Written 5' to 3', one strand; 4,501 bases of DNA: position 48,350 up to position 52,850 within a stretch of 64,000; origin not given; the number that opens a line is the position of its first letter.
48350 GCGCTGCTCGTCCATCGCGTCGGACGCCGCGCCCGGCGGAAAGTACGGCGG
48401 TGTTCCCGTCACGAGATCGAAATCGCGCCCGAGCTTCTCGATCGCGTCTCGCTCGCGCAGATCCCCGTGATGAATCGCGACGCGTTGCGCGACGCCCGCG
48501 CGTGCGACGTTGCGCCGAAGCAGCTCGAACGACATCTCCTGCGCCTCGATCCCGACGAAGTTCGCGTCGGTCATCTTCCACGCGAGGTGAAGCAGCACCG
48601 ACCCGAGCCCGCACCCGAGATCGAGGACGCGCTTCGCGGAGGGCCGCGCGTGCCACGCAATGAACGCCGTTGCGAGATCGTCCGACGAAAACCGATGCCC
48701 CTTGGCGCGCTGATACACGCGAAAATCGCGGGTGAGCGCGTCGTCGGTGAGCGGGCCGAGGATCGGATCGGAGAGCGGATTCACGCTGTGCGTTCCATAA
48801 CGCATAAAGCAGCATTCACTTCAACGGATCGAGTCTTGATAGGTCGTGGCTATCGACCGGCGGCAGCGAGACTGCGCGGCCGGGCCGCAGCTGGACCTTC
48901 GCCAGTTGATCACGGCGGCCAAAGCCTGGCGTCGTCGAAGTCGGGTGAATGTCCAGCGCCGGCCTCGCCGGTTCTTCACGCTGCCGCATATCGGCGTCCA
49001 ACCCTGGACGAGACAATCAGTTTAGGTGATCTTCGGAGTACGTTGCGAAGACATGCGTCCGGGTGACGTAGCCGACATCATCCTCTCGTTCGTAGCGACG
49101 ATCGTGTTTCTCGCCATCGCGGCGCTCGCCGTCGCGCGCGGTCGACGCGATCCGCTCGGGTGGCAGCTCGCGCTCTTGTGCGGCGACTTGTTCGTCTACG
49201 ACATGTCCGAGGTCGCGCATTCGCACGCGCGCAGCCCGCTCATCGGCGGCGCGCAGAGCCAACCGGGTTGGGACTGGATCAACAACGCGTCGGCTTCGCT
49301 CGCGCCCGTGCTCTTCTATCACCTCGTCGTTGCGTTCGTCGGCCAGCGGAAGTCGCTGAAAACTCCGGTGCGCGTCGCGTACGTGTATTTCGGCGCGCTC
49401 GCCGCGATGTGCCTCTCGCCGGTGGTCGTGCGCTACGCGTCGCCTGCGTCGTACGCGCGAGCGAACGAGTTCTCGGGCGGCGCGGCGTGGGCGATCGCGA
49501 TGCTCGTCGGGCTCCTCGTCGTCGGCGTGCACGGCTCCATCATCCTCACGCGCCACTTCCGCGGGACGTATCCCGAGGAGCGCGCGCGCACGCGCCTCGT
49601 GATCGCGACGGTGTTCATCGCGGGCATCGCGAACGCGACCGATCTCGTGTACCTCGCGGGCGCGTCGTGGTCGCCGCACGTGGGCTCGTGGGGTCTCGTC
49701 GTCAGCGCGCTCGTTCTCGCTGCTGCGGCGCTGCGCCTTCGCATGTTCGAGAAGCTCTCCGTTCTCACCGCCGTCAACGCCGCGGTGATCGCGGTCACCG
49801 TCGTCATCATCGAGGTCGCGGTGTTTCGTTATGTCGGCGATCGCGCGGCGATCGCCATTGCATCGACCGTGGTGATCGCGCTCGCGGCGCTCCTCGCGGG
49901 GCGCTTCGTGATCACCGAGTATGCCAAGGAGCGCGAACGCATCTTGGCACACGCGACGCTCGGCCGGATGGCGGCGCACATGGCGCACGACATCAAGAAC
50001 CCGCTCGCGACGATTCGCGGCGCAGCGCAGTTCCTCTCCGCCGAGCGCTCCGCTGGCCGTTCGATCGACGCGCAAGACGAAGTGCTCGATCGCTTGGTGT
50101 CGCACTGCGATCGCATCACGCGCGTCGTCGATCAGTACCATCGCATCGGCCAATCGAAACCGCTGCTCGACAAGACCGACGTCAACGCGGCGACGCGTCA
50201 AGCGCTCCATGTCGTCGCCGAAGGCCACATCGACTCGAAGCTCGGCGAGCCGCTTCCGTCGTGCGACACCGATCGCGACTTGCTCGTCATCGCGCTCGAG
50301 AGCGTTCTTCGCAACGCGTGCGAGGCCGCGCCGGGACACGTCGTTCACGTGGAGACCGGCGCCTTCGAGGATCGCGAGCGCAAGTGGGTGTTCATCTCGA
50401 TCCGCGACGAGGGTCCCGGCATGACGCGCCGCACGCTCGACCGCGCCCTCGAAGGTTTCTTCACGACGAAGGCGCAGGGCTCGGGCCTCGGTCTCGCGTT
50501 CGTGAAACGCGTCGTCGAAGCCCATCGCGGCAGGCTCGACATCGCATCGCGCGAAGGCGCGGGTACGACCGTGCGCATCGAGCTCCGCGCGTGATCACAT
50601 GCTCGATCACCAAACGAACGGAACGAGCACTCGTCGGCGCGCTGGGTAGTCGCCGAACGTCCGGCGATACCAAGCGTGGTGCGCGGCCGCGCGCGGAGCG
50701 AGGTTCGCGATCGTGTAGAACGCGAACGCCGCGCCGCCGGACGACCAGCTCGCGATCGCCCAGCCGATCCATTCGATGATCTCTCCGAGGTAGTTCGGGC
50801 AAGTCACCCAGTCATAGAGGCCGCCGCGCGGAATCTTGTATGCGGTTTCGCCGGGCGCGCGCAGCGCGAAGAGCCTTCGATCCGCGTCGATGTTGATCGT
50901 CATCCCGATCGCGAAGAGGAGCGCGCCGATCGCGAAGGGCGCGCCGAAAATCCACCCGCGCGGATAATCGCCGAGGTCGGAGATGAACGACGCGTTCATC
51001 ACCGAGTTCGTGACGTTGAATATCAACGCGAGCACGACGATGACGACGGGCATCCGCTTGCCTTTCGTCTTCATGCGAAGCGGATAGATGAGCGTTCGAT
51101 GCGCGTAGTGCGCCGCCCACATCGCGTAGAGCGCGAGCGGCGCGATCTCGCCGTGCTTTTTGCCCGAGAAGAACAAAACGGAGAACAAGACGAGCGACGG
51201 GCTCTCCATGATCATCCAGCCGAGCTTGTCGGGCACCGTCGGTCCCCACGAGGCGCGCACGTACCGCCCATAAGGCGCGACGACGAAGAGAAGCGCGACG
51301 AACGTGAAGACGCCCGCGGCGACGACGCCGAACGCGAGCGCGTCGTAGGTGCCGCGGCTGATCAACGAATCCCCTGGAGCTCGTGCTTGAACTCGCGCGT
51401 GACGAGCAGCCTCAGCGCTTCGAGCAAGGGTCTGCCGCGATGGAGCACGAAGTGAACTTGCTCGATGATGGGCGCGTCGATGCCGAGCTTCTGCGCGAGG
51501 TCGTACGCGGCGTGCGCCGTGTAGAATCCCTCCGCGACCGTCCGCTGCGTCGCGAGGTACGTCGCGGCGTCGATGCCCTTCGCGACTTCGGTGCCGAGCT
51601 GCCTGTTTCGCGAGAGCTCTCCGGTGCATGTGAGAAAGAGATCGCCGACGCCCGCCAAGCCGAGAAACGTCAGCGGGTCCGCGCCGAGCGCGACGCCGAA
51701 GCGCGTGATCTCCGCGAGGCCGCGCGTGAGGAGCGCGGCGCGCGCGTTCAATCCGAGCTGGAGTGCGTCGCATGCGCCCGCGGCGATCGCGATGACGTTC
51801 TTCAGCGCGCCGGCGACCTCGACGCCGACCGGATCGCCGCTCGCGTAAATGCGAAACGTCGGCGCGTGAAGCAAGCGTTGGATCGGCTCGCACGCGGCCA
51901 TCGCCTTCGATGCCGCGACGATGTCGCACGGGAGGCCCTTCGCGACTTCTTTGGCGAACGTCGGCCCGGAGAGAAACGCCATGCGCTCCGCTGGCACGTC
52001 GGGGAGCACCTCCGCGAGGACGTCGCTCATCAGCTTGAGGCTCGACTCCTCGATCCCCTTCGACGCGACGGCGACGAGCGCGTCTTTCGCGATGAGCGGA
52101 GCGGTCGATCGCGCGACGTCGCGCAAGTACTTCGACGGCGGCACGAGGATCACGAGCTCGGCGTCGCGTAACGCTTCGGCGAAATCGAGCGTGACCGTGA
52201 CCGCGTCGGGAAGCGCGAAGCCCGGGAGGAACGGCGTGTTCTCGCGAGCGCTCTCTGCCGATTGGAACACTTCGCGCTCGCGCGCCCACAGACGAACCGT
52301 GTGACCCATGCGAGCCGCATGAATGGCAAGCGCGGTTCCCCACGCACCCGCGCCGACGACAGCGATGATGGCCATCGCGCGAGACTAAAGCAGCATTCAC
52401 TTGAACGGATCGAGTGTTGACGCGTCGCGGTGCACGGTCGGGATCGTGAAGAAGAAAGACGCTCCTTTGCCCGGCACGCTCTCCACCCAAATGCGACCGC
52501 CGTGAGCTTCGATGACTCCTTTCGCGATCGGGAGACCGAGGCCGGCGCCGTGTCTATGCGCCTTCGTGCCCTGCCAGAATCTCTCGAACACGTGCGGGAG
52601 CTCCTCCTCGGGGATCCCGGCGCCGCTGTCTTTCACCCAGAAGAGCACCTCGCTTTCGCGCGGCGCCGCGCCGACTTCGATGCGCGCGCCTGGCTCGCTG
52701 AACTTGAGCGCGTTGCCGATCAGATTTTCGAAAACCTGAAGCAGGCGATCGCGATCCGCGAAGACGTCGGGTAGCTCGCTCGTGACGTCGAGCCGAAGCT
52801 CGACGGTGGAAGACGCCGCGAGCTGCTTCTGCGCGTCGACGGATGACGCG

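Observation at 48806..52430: A 45-bp conserved motif sits in the same orientation just upstream of two unrelated genes, the methyltransferase and gpsA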

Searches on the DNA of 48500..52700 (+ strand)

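Call 35: search_rna_families(source=window, start=48500, end=52700, threshold=evalue, max_evalue=10)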
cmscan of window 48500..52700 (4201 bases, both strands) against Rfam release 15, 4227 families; matches with E-value up to 10: 3.
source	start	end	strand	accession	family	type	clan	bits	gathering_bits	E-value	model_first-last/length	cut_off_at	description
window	49222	49284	-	RF03058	sul1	Cis-reg; riboswitch;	-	23.5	36.2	0.3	1-56/56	no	sul1 RNA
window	49557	49638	-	RF00374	Gammaretro_CES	Cis-reg;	-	19.3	93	8.3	1-101/101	no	Gammaretrovirus core encapsidation signal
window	50044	50078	+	RF01523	TB10Cs1H2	Gene; snRNA; snoRNA; HACA-box;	-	17.3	50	7.1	1-63/63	no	Trypanosomatid snoRNA TB10Cs1H2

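Call 61: search_dna_similar(query=window:48780-50620:+, collection=plasmids, mode=distant, max_rows=5)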
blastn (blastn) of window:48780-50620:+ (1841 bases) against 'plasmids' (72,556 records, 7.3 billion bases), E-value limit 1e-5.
Records with a match: 1; places in all: 1; records where one place covers at least 80% of the query: 0.
Best place of each record, by identity: 60-80% 1.
By first word of the organism name: Azospirillum 1.
By predicted mobility (MOB-suite, as given by PLSDB): mobilizable 1.
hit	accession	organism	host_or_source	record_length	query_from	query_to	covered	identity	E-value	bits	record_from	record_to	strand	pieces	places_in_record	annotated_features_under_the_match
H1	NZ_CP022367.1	Azospirillum sp. TSH58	single cell,paddy soils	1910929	1174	1242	4%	79.7%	2e-6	63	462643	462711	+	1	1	record has no annotation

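Call 62: search_dna_similar(query=window:48780-50620:+, collection=phages, mode=distant, max_rows=5)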
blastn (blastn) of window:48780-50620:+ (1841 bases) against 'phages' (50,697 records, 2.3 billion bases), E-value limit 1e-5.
No match.

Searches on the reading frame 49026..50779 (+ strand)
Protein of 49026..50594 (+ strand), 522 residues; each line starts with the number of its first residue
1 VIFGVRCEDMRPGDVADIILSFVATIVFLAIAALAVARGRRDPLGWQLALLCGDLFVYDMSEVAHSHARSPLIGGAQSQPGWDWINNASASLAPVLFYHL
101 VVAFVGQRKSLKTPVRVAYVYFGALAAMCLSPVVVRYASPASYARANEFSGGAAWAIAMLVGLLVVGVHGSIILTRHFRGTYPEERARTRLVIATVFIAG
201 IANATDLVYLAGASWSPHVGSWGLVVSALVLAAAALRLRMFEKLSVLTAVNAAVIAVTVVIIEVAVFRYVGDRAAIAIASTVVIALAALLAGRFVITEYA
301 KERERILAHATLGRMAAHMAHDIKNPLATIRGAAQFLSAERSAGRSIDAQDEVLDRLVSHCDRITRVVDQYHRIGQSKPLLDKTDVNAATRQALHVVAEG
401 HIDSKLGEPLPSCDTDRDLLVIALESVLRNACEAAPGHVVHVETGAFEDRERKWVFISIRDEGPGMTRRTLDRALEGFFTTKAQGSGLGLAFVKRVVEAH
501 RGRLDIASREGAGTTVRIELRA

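Call 11: search_protein_families(library=pfam, proteins=[window:49026-50594:+, window:49160-50779:+], max_evalue=0.001)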
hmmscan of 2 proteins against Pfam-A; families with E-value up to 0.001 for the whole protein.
window:49026-50594:+ (522 aa): 3 families
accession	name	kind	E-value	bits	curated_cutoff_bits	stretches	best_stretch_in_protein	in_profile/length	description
PF02518.31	HATPase_c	-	2.1e-19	70.5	26.4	1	416-521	2-108/111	Histidine kinase-, DNA gyrase B-, and HSP90-like ATPase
PF00512.31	HisKA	-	3.6e-12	46.6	26.9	1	312-371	2-57/66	His Kinase A (phospho-acceptor) domain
PF13581.12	HATPase_c_2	-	3.6e-06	27.4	27.4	1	418-518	30-125/127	Histidine kinase-like ATPase domain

window:49160-50779:+ (539 aa): 0 families

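Call 42: find_related_loci(query=window:49053-50591:+, collection=metagenome_contigs, flank=6000)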
Query window:49053-50591:+ (513 aa) in metagenome_contigs; peptide patterns used: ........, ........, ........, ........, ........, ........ (x = any residue, [..] = any of these).
259 stretches matched a pattern; 2 encode a relative of the query (tblastn E <= 1e-3); 2 distinct loci.
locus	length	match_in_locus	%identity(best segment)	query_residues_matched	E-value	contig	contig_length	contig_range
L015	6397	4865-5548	25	287-509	8e-10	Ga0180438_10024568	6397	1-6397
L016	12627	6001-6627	23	301-503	2e-8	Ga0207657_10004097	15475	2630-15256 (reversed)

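Call 96: search_protein_representatives(protein=window:49053-50591:+)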
Query: 513 residues. Proteins with E-value up to 0.001 (for the whole library): 535127; up to 1e-10: 66440; up to 1e-30: 293. The best 150 are listed.
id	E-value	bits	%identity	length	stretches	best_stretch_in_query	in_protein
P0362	7.9e-163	558.9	55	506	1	2-513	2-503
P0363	9.6e-98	344.3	43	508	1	7-511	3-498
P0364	2.7e-93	329.7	41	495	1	8-511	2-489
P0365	2.0e-88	313.6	42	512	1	8-511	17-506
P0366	2.9e-88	313.1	41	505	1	10-511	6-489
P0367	2.4e-86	306.7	42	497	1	8-509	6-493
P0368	1.4e-84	300.9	42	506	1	11-510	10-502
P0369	1.7e-84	300.6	40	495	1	14-512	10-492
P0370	2.7e-79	283.5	41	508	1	12-509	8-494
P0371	7.1e-79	282.1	39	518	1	12-511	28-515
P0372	3.1e-78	280.0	41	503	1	13-509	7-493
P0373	4.9e-78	279.3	39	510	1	19-510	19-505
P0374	3.2e-75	270.1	39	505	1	13-511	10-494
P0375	3.9e-75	269.8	36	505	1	12-511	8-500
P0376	6.1e-75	269.1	38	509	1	7-511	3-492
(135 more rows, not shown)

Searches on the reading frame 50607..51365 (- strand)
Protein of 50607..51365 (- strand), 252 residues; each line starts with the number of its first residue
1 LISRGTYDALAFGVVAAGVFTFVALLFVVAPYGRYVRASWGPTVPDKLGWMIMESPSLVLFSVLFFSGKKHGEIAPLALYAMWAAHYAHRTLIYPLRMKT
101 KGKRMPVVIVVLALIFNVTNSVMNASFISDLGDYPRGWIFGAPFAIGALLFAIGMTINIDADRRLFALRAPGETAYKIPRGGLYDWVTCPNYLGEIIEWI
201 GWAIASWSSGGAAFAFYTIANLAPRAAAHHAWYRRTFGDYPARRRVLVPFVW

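Call 58: search_protein_families(library=pfam, proteins=[window:50607-51365:-], max_evalue=0.01)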
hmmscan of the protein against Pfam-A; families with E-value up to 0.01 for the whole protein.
window:50607-51365:- (252 aa): 3 families
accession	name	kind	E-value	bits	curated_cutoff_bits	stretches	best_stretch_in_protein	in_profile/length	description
PF02544.21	Steroid_dh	-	1.7e-51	174.6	22.6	1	104-252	2-150/150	3-oxo-5-alpha-steroid 4-dehydrogenase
PF06966.17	DUF1295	-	7.1e-08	32.7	20.4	1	142-213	119-190/235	Protein of unknown function (DUF1295)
PF04191.18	PEMT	-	0.0044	17.9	25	1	145-219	4-83/105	Phospholipid methyltransferase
